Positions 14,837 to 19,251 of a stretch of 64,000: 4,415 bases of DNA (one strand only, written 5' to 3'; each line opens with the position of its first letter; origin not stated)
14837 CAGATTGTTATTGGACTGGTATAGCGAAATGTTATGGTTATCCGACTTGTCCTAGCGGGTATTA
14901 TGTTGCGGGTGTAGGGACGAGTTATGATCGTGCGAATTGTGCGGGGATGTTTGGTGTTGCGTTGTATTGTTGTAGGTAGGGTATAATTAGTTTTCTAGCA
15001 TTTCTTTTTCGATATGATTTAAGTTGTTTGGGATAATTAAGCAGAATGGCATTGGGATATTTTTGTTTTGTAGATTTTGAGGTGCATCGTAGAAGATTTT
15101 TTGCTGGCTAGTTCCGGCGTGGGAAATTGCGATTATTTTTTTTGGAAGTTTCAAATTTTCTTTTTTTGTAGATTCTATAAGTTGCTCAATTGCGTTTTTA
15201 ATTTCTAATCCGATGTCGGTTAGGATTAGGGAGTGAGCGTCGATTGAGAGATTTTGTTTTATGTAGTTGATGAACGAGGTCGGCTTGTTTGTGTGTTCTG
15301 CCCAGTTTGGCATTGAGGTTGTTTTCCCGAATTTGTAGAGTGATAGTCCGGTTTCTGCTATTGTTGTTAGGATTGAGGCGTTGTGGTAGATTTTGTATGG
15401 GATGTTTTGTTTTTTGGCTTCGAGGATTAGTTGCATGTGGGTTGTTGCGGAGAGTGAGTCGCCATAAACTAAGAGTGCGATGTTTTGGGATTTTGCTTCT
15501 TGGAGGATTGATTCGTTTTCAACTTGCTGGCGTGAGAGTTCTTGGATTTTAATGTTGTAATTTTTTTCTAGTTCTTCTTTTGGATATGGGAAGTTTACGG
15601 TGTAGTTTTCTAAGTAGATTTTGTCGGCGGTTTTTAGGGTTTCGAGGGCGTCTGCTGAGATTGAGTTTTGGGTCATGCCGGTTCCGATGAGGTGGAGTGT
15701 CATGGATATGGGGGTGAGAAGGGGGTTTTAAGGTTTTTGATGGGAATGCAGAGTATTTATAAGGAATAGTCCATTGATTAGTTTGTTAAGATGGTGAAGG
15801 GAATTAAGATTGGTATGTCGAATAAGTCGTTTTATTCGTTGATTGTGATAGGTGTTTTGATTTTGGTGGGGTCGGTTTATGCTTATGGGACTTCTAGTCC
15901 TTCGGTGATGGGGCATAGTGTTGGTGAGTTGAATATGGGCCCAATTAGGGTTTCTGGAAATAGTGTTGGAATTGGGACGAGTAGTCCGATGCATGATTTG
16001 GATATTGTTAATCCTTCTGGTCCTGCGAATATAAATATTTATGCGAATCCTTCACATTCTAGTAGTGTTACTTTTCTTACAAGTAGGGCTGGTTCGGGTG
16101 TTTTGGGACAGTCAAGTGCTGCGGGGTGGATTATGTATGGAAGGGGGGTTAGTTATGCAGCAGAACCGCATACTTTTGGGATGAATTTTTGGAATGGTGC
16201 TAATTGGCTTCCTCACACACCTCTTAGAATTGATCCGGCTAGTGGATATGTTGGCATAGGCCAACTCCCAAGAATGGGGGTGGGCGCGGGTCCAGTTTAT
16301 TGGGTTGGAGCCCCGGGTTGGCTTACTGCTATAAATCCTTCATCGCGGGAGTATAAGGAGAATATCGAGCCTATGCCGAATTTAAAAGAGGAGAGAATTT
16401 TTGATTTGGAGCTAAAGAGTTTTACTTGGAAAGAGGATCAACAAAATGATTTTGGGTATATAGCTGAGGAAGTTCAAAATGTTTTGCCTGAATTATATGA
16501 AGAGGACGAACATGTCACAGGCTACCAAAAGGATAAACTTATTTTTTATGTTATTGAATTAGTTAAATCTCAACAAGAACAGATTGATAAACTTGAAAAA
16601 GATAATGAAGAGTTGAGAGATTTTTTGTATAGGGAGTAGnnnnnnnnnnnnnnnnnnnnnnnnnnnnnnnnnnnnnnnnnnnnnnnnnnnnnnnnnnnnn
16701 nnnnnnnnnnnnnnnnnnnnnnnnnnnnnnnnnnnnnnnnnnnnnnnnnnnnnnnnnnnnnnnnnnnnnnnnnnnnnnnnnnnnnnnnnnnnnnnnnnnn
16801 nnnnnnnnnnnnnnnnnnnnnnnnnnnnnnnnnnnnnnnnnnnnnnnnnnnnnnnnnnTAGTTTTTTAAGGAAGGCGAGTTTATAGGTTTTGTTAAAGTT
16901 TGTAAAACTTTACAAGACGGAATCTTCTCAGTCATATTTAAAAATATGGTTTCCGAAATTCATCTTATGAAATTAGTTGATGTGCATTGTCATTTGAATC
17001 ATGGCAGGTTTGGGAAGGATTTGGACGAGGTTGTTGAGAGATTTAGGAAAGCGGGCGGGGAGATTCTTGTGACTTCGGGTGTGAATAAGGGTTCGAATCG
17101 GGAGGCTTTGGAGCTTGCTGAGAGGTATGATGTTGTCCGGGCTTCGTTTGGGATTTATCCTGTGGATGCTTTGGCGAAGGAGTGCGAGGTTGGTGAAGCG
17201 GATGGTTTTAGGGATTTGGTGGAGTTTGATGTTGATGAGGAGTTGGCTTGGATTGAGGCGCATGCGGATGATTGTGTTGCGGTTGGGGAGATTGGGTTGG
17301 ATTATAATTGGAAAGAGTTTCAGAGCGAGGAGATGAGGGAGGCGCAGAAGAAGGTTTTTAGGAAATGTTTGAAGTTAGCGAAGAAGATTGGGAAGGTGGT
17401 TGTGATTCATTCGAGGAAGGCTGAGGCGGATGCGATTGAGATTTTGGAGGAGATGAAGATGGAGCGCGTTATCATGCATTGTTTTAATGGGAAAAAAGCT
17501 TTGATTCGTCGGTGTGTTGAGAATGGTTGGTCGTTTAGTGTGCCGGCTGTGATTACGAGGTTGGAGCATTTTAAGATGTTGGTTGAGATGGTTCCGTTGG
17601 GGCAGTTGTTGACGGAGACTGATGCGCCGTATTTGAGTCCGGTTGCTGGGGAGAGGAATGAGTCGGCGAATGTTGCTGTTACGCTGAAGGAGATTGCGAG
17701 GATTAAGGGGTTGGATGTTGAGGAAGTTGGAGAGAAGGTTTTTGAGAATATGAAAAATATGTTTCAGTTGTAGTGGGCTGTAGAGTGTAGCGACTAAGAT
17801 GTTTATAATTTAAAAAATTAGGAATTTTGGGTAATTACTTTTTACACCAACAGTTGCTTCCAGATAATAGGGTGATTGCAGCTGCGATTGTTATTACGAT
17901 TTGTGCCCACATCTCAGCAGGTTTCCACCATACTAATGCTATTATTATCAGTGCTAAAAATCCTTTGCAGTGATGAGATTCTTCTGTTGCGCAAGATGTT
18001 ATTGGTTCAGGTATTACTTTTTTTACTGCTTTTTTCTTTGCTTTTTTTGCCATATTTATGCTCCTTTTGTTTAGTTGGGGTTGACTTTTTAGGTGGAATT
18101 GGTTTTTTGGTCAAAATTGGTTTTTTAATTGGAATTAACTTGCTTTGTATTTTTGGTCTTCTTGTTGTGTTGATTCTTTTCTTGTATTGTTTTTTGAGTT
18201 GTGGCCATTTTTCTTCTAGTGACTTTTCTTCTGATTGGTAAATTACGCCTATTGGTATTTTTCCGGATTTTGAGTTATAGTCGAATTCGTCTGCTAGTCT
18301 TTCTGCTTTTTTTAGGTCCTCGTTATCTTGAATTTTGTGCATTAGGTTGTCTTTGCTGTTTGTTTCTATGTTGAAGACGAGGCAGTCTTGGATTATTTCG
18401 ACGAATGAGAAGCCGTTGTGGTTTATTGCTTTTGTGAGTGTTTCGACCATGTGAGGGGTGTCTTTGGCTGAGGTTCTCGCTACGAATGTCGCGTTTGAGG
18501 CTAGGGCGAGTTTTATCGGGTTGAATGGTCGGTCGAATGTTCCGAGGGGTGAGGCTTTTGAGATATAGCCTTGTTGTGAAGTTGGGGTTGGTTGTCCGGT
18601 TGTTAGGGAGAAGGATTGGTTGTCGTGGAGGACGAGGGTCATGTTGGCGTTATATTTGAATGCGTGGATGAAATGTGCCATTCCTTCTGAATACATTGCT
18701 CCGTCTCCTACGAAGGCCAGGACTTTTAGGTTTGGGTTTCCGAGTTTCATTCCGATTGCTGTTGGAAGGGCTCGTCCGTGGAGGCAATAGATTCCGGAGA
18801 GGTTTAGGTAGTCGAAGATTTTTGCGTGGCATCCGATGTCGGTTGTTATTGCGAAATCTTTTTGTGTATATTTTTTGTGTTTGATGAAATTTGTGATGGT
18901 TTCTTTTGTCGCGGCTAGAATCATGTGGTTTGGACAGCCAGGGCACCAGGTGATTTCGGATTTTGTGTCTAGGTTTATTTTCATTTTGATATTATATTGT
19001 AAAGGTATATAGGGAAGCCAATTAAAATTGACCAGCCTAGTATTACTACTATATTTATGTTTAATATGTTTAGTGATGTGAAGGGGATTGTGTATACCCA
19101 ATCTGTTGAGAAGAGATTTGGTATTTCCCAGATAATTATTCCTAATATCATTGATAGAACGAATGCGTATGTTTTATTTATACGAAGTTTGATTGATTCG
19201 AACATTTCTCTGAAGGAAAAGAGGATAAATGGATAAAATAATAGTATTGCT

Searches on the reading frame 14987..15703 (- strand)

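Call 64: search_protein_families(library=pfam, proteins=[window:14987-15703:-], max_evalue=0.00001)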
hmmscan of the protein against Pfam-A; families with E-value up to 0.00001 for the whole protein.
window:14987-15703:- (238 aa): 1 family
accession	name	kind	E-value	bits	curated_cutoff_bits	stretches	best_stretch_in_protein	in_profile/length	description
PF00590.25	TP_methylase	-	1.2e-14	55.2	27.8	1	2-204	1-204/212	Tetrapyrrole (Corrin/Porphyrin) Methylases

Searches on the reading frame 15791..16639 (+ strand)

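Call 64: search_protein_families(library=pfam, proteins=[window:15791-16639:+], max_evalue=0.00001)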
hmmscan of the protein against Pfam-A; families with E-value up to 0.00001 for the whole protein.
window:15791-16639:+ (282 aa): 1 family
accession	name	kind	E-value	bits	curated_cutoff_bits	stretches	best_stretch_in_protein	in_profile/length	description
PF13884.11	Peptidase_S74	-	5.7e-10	39.8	22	1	184-235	1-56/58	Chaperone of endosialidase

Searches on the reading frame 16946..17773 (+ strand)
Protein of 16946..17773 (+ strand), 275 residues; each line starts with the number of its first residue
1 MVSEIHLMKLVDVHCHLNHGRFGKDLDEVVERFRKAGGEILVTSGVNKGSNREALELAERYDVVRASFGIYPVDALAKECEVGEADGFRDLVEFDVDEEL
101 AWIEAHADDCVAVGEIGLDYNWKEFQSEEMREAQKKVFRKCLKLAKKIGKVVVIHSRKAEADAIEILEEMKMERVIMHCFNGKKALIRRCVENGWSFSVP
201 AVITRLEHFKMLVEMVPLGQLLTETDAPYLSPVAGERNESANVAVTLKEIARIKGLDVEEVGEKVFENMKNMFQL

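Call 64: search_protein_families(library=pfam, proteins=[window:16946-17773:+], max_evalue=0.00001)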
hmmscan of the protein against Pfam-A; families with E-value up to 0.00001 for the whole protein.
window:16946-17773:+ (275 aa): 1 family
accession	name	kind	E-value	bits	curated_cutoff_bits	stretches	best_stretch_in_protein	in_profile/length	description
PF01026.27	TatD_DNase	-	1.2e-70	238.2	27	1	11-274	1-253/253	TatD related DNase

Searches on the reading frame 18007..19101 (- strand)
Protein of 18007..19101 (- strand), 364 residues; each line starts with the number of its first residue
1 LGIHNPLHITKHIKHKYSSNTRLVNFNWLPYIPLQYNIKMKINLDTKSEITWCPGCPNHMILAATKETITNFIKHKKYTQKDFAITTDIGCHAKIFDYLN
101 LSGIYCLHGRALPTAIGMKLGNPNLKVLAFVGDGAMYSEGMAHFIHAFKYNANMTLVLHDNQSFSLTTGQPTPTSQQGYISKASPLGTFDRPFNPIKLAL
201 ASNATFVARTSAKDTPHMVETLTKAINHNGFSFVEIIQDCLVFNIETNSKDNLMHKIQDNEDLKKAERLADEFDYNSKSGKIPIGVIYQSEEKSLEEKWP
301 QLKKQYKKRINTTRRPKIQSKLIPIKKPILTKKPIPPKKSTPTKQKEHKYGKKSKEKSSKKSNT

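Call 64: search_protein_families(library=pfam, proteins=[window:18007-19101:-], max_evalue=0.00001)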
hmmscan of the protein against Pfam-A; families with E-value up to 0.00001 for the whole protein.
window:18007-19101:- (364 aa): 1 family
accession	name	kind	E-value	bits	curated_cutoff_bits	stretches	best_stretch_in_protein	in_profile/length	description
PF02775.26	TPP_enzyme_C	-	8.2e-29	100.8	21.9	1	88-236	1-151/151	Thiamine pyrophosphate enzyme, C-terminal TPP binding domain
